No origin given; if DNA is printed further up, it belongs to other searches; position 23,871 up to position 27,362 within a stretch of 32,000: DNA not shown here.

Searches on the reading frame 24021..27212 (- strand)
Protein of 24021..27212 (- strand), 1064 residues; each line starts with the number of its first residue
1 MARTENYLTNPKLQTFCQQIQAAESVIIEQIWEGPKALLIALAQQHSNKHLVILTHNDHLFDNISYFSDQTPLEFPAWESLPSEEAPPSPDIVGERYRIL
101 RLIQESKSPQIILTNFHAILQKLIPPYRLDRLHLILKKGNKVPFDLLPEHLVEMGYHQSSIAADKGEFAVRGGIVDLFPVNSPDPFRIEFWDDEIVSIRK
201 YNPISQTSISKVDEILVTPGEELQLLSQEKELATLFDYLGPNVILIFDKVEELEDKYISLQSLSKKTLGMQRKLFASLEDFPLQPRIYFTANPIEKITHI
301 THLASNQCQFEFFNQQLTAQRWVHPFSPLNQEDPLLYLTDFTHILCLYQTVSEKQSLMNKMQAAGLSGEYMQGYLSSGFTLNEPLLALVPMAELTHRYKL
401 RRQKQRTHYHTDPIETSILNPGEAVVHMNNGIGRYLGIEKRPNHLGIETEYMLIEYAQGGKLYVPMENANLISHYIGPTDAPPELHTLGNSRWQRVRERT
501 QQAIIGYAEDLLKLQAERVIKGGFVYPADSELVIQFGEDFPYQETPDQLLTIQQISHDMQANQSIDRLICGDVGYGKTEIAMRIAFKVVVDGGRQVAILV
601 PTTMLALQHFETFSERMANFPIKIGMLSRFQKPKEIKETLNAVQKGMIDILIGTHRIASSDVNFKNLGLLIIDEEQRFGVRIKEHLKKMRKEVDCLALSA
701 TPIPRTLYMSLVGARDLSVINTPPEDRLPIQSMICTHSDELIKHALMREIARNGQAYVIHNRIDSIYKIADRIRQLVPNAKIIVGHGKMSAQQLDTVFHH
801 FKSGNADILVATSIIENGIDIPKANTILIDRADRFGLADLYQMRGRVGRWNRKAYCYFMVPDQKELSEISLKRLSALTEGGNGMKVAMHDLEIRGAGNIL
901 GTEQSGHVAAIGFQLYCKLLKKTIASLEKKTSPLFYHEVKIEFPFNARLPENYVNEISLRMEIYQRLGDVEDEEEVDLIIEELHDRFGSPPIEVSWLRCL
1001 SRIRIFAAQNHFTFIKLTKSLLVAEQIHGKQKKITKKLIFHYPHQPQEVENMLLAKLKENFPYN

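Call 82: search_protein_families(library=pfam, proteins=[window:24021-27212:-], max_evalue=0.001)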
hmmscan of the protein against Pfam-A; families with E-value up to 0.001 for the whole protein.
window:24021-27212:- (1064 aa): 7 families
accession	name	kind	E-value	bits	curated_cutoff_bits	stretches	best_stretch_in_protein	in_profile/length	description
PF00270.35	DEAD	-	2.1e-25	89.8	26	1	545-707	1-164/167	DEAD/DEAH box helicase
PF17757.6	UvrB_inter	-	2.9e-24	85.5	22.9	1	135-221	2-89/91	UvrB interaction domain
PF00271.37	Helicase_C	-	3.4e-22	79.2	23.5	1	745-851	9-110/110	Helicase conserved C-terminal domain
PF03461.20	TRCF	-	5e-19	68.9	25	1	944-1025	2-83/95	TRCF domain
PF02559.22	CarD_TRCF_RID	-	5.1e-18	65.4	23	1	419-476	1-57/57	CarD-like/TRCF RID domain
PF04851.21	ResIII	-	7.3e-08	32.9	22.5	1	547-702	7-162/164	Type III restriction enzyme, res subunit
PF22590.2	Cas3-like_C_2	-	9.1e-06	26.3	27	1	753-850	2-104/106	CRISPR-associated nuclease/helicase Cas3, C-terminal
